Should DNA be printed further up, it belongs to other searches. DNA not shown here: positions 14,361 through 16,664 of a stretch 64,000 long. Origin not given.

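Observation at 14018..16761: Stand-alone GHKL/MORC-like ATPase in a compositionally atypical island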

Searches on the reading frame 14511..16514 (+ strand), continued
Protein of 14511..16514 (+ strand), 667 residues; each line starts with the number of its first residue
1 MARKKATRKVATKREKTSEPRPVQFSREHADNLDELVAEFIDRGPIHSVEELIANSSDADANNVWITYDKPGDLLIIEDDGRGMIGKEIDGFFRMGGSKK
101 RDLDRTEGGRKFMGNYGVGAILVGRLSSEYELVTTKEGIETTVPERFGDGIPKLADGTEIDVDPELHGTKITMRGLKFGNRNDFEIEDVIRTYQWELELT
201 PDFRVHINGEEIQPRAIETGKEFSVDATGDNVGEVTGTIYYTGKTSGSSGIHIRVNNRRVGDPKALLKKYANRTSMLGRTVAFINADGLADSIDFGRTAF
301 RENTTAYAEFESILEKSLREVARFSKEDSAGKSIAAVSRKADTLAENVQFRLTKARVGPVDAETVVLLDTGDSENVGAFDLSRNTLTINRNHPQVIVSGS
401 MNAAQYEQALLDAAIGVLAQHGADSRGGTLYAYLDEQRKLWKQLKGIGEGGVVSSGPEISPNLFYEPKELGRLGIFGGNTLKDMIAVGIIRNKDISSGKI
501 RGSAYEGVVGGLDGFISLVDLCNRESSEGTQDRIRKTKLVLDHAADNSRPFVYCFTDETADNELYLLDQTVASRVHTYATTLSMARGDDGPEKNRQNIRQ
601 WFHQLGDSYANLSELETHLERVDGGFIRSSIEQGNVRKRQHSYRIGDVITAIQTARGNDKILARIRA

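Call 64: fold_search(model_id=the predicted structure, library=pdb)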
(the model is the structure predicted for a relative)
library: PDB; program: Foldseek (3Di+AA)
matches with E <= 10: 1152; with E <= 0.001: 573
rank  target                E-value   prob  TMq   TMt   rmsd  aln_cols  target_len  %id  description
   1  6rkw_B                1.1e-13  1.00  0.30  0.26  27.9       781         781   13  CryoEM structure of the complete E. coli DNA Gyrase complex bound to a 130 bp DNA duplex (released 2019-11-06)
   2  6d14_A                3.1e-13  1.00  0.35  0.40  20.6       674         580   12  Zebrafish TRAP1 bound to AMPPNP and calcium in the asymmetric closed state (released 2018-04-25)
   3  5uls_A                6.2e-13  1.00  0.33  0.34  11.1       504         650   13  Structure of GRP94 in the active conformation (released 2017-09-27)
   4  4ivg                  9.0e-13  1.00  0.35  0.47  11.3       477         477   12  Crystal structure of mitochondrial Hsp90 (TRAP1) NTD-Middle domain dimer with AMPPNP (released 2014-01-22)
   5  5uls_B                9.0e-13  1.00  0.33  0.35  11.1       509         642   12  Structure of GRP94 in the active conformation (released 2017-09-27)
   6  7kcl_A                9.0e-13  1.00  0.33  0.36  17.6       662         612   12  Full-length human mitochondrial Hsp90 (TRAP1) in complex with SdhB in the presence of AMP-PNP (released 2021-10-13)
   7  4j0b_B                9.5e-13  1.00  0.32  0.35  18.7       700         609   11  Structure of mitochondrial Hsp90 (TRAP1) with ADP-BeF3 (released 2014-01-22)
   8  9n2k_B                1.1e-12  1.00  0.33  0.61   5.6       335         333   20  N-terminal domain of Bacillus subtilis MutL bound to ADP (released 2026-01-07)
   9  5ix1_A                1.3e-12  1.00  0.34  0.53   5.1       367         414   15  Crystal structure of mouse Morc3 ATPase-CW cassette in complex with AMPPNP and H3K4me3 peptide (released 2016-08-17)
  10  9cdj_A                1.3e-12  1.00  0.35  0.48   5.5       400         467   15  MORC2 ATPase with DNA (released 2025-07-09)
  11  9cdh_A                1.4e-12  1.00  0.34  0.46   6.6       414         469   15  MORC2 PD mutant with DNA (released 2025-07-09)
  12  5tvw_A                1.5e-12  1.00  0.35  0.39  11.8       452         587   13  Crystal structure of mitochondrial Hsp90 (TRAP1) with ATP in absence of Mg, hemi-hydrolyzed (released 2018-03-14)
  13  5ix2_B                1.9e-12  1.00  0.35  0.53   5.3       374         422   16  Crystal structure of mouse Morc3 ATPase-CW cassette in complex with AMPPNP and unmodified H3 peptide (released 2016-08-17)
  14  9n2k_A                1.9e-12  1.00  0.32  0.59   6.2       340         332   19  N-terminal domain of Bacillus subtilis MutL bound to ADP (released 2026-01-07)
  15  6o1e                  2.0e-12  1.00  0.35  0.52   5.5       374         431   16  The crystal structure of human MORC3 ATPase-CW in complex with AMPPNP (released 2019-03-20)
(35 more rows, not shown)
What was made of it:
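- On Hsp90/HtpG: Foldseek TM on the query is 0.33-0.36 with rmsd 10-20 A (call 64).
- Foldseek lists Hsp90/TRAP1, MutL and GyrB at E~1e-13 (call 64).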

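Call 75: find_encoding_contigs(protein=P0033, flank=7000, max_places=2)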
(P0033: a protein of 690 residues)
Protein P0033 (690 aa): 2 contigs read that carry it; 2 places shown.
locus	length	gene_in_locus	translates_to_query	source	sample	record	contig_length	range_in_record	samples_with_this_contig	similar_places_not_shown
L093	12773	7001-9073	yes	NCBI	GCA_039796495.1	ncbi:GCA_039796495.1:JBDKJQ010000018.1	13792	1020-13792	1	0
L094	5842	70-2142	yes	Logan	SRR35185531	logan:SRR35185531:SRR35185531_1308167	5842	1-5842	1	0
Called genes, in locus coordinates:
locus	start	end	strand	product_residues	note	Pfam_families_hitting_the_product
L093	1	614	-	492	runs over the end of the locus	PF00488:MutS_V (weak)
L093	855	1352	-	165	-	PF00498:FHA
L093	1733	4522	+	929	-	PF00133:tRNA-synt_1, PF09334:tRNA-synt_1g (faint), PF08264:Anticodon_1, PF19302:DUF5915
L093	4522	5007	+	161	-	-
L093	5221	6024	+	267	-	PF01978:TrmB, PF11495:TrmB_EBD_N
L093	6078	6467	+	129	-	-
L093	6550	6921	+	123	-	-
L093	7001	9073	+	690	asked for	PF13589:HATPase_c_3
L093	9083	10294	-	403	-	PF00919:UPF0004, PF04055:Radical_SAM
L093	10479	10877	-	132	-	-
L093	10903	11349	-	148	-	PF02643:DUF192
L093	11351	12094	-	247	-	PF01978:TrmB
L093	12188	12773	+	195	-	?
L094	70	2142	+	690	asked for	PF13589:HATPase_c_3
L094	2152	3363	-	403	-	PF00919:UPF0004, PF04055:Radical_SAM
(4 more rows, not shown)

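Call 76: find_encoding_contigs(protein=P0027, flank=7000, max_places=2)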
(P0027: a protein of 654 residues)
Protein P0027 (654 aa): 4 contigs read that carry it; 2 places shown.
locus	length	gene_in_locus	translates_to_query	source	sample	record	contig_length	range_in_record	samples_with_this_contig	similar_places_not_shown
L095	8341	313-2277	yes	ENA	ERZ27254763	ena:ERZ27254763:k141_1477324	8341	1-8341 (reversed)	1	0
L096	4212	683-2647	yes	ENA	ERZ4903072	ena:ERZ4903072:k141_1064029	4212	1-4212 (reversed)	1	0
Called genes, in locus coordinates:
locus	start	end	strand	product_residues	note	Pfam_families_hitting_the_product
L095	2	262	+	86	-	?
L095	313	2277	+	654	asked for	PF13589:HATPase_c_3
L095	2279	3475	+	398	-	PF04545:Sigma70_r4 (weak)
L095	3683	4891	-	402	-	PF00999:Na_H_Exchanger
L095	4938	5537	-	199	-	PF00881:Nitroreductase, PF14512:TM1586_NiRdase (faint)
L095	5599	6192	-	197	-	-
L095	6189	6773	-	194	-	PF01569:PAP2, PF14378:PAP2_3 (weak)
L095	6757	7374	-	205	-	PF09335:VTT_dom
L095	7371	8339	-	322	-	?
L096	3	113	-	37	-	?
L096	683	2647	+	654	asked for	PF13589:HATPase_c_3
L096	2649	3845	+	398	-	PF04545:Sigma70_r4 (weak)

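Call 82: search_protein_families(library=padloc, alignment_id=A5, max_evalue=0.001)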
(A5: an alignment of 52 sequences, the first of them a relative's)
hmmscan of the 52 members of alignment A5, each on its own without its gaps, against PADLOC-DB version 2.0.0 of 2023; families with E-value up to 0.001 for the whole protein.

A. member 1, P0001 (667 aa): 3 families
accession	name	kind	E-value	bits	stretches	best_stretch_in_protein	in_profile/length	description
PDLC03485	REase_II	-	2.2e-07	27.7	1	51-140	32-120/611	Type II restriction enzyme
PDLC03419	REase_II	-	5.8e-07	26.2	1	49-141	29-126/695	Type II restriction enzyme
PDLC03968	TmtA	-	0.00041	16.1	1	43-128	73-152/1486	-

B. families by the number of members that match (of 52 scanned): 8 families
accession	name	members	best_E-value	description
PDLC03485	REase_II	45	4.7e-13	Type II restriction enzyme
PDLC03419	REase_II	39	1.1e-12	Type II restriction enzyme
PDLC03968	TmtA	11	2.4e-08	-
PDLC02204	MzaB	8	1.5e-05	-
PDLC04133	mad1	5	3.1e-05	mads_1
PDLC03972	TmtA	3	4.5e-06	-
PDLC03966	TmtA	2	0.00052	-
PDLC03970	TmtA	1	5.6e-06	-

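Call 88: find_related_loci(query=A7, collection=metagenome_contigs, flank=6000)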
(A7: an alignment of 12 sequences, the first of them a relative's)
Query A7 (669 aa) in metagenome_contigs; peptide patterns used: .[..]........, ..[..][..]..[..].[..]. (x = any residue, [..] = any of these).
600 stretches matched a pattern (row limit reached: there are more); 408 encode a relative of the query (tblastn E <= 1e-3); the best 80 are kept; 80 distinct loci.
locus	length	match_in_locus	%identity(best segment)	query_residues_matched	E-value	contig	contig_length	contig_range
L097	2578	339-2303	46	7-669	0e+0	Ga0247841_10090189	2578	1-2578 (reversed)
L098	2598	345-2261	35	18-664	7e-143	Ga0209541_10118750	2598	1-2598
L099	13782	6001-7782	29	17-628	1e-81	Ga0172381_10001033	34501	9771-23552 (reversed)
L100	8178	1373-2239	31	42-327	2e-27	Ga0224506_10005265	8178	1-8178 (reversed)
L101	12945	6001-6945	30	31-352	4e-20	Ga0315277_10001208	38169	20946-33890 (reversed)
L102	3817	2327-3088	29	43-303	2e-19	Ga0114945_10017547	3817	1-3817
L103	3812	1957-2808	29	31-321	2e-19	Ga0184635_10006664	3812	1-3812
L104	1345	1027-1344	41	2-107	5e-20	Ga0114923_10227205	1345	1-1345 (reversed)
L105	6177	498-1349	29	31-321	2e-19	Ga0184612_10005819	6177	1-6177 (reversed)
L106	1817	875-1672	30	31-303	2e-19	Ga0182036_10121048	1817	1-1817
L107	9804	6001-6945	28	31-352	1e-18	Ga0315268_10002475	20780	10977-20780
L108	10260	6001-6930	29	30-350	2e-18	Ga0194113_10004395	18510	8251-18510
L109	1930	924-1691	29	39-301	1e-18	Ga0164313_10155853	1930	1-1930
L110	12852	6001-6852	28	31-321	4e-18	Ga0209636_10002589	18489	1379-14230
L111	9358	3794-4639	30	31-319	6e-18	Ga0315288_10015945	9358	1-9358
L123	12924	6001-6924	28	31-344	2e-16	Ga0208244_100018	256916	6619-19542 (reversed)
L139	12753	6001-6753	29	42-288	3e-15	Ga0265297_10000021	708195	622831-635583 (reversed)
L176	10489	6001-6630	32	16-224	4e-12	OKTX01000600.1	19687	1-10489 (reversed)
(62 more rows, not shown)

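Call 89: find_related_loci(query=A7, collection=viral_contigs, flank=6000)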
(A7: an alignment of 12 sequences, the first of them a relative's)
Query A7 (669 aa) in viral_contigs; peptide patterns used: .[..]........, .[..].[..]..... (x = any residue, [..] = any of these).
96 stretches matched a pattern; 67 encode a relative of the query (tblastn E <= 1e-3); 67 distinct loci.
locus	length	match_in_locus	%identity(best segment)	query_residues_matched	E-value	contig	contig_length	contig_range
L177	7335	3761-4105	35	18-128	8e-11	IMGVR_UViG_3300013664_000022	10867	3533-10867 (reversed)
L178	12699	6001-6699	24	42-258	3e-10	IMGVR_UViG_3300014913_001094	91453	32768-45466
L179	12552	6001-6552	33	39-210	7e-10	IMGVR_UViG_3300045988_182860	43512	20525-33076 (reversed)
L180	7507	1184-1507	36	18-128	7e-10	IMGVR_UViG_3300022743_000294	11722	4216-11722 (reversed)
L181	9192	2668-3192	30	42-195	8e-10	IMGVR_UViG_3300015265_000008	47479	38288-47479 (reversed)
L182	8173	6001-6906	24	41-319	8e-10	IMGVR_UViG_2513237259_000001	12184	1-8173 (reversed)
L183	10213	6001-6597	30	4-174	1e-9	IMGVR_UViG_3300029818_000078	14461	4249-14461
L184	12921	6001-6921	26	28-303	1e-10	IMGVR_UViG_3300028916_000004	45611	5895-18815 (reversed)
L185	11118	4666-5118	28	42-201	3e-9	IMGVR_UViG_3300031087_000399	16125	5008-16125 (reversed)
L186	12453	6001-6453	28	42-177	4e-9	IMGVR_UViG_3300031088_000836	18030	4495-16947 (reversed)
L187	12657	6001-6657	28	21-222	9e-9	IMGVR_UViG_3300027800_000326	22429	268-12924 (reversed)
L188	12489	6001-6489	30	42-174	2e-8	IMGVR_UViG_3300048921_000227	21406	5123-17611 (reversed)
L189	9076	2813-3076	39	35-112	3e-8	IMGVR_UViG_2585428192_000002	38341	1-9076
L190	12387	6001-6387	30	45-170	4e-8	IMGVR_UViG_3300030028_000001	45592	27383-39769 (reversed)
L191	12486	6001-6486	31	42-174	6e-8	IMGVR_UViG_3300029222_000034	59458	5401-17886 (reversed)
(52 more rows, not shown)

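Call 96: search_protein_families(library=pfam, proteins=[L107:4899-5960:+, L107:7513-8568:+, L123:4763-5944:+, L176:4871-5977:+, L176:8176-9282:+, L099:7871-8905:+, L107:5944-7413:+, L176:5983-8160:+, L139:5917-7704:+], max_evalue=0.01)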
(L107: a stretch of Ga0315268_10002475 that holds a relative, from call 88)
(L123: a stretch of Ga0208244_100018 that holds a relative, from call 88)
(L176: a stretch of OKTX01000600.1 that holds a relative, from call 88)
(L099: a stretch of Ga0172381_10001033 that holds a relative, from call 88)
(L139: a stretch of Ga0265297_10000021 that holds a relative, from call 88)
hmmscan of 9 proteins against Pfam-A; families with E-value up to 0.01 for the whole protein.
L107:4899-5960:+ (353 aa): 7 families
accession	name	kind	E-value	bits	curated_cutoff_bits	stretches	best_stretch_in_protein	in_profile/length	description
PF08240.17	ADH_N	-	9e-26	90.6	23.5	1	24-124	2-97/104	Alcohol dehydrogenase GroES-like domain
PF00107.32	ADH_zinc_N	-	1.3e-21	77.4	31.8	1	173-312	1-125/129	Zinc-binding dehydrogenase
PF16912.11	Glu_dehyd_C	-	1.6e-11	44.5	34.9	2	143-208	5-81/211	Glucose dehydrogenase C-terminus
PF01266.30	DAO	-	0.0002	21.4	27.9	1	167-258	3-95/353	FAD dependent oxidoreductase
PF01494.25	FAD_binding_3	-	0.00097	18.9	22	1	166-200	4-38/349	FAD binding domain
PF01262.27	AlaDh_PNT_C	-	0.001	19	23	1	165-208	30-74/214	Alanine dehydrogenase/PNT, C-terminal domain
PF00070.33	Pyr_redox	-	0.0022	18.9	22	0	166-200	2-36/82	Pyridine nucleotide-disulphide oxidoreductase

L107:7513-8568:+ (351 aa): 4 families
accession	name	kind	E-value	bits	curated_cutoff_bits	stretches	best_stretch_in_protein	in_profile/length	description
PF00107.32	ADH_zinc_N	-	4.3e-22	78.9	31.8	1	183-311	3-128/129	Zinc-binding dehydrogenase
PF08240.17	ADH_N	-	1.4e-18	67.5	23.5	1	24-127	2-98/104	Alcohol dehydrogenase GroES-like domain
PF16912.11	Glu_dehyd_C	-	8.9e-07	29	34.9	1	144-349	4-210/211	Glucose dehydrogenase C-terminus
PF13602.12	ADH_zinc_N_2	-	0.00022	22.6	27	1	214-346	1-132/134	Zinc-binding dehydrogenase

L123:4763-5944:+ (393 aa): 5 families
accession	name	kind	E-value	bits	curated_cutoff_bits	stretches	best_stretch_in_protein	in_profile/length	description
PF08240.17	ADH_N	-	2.8e-23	82.6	23.5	1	72-172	3-98/104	Alcohol dehydrogenase GroES-like domain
PF00107.32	ADH_zinc_N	-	1.5e-22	80.4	31.8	1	220-354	1-127/129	Zinc-binding dehydrogenase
PF16912.11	Glu_dehyd_C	-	8.7e-13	48.7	34.9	1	191-380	6-200/211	Glucose dehydrogenase C-terminus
PF13602.12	ADH_zinc_N_2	-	2e-05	25.9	27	1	253-385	2-127/134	Zinc-binding dehydrogenase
PF03721.20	UDPG_MGDP_dh_N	-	0.0036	17.3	27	1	215-248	5-38/187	UDP-glucose/GDP-mannose dehydrogenase family, NAD binding domain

L176:4871-5977:+ (368 aa): 1 family
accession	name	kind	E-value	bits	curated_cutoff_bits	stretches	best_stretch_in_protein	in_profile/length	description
PF01507.26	PAPS_reduct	-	0.0043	17.5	22.5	1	6-124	2-114/175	Phosphoadenosine phosphosulfate reductase domain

L176:8176-9282:+ (368 aa): 1 family
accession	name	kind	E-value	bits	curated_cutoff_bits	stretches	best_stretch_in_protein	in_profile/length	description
PF00072.30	Response_reg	-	0.0048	17.5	30.2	0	8-125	4-102/111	Response regulator receiver domain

L099:7871-8905:+ (344 aa): 0 families

L107:5944-7413:+ (489 aa): 2 families
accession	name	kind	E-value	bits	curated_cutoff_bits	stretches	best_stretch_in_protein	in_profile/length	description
PF13589.12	HATPase_c_3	-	1.6e-19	70.8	25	1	31-139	6-115/137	Histidine kinase-, DNA gyrase B-, and HSP90-like ATPase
PF02518.31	HATPase_c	-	5.9e-05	23.9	26.4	1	31-101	9-74/111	Histidine kinase-, DNA gyrase B-, and HSP90-like ATPase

L176:5983-8160:+ (725 aa): 2 families
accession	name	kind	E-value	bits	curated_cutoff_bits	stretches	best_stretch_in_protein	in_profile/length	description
PF13589.12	HATPase_c_3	-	2.1e-26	93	25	1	29-149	4-117/137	Histidine kinase-, DNA gyrase B-, and HSP90-like ATPase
PF02518.31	HATPase_c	-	8.1e-21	75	26.4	2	611-724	8-109/111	Histidine kinase-, DNA gyrase B-, and HSP90-like ATPase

L139:5917-7704:+ (595 aa): 1 family
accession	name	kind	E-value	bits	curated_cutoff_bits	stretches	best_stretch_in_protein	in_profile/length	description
PF13589.12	HATPase_c_3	-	5.4e-20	72.2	25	1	25-137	2-110/137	Histidine kinase-, DNA gyrase B-, and HSP90-like ATPase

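Call 101: list_cluster_members(proteins=[P0025, P0029, P0030, P0035, P0036, P0037, P0038, P0043, P0046, P0049])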
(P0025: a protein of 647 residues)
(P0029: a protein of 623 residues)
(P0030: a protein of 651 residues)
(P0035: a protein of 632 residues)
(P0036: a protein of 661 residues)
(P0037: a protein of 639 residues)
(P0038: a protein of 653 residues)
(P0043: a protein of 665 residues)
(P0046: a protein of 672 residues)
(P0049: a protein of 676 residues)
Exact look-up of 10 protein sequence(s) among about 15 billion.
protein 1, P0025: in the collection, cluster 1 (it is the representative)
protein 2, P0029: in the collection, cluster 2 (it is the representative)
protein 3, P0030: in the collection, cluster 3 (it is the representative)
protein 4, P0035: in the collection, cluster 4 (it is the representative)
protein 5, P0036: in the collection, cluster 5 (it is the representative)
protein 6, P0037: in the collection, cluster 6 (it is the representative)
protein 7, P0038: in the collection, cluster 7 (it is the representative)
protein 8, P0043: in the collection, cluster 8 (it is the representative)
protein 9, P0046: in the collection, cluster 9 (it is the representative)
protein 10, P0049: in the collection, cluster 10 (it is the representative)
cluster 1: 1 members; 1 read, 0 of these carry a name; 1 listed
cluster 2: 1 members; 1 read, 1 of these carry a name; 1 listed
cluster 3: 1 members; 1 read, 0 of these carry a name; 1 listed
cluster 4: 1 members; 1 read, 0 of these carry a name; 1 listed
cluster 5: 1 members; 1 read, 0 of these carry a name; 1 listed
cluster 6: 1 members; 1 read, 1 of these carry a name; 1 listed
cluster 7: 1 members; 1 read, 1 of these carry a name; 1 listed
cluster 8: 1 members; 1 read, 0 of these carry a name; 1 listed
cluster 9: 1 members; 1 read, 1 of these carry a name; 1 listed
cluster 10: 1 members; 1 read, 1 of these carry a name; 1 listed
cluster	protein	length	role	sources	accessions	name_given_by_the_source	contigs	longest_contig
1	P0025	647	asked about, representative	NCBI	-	-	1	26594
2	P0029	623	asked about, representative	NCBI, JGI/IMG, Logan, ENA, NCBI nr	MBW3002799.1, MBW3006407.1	ATP-binding protein [Candidatus Woesearchaeota archaeon]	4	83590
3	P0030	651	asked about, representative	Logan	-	-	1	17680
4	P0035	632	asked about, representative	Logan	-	-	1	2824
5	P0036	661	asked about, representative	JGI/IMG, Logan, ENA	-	-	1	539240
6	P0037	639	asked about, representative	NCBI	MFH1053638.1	MAG: ATP-binding protein [Candidatus Woesearchaeota archaeon]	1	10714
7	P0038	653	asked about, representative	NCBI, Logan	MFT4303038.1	MAG: ATP-binding protein [Candidatus Woesearchaeota archaeon]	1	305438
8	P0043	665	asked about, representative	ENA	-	-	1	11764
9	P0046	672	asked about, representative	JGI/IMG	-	hypothetical protein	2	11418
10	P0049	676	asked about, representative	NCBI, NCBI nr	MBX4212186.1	ATP-binding protein [Candidatus Pacearchaeota archaeon]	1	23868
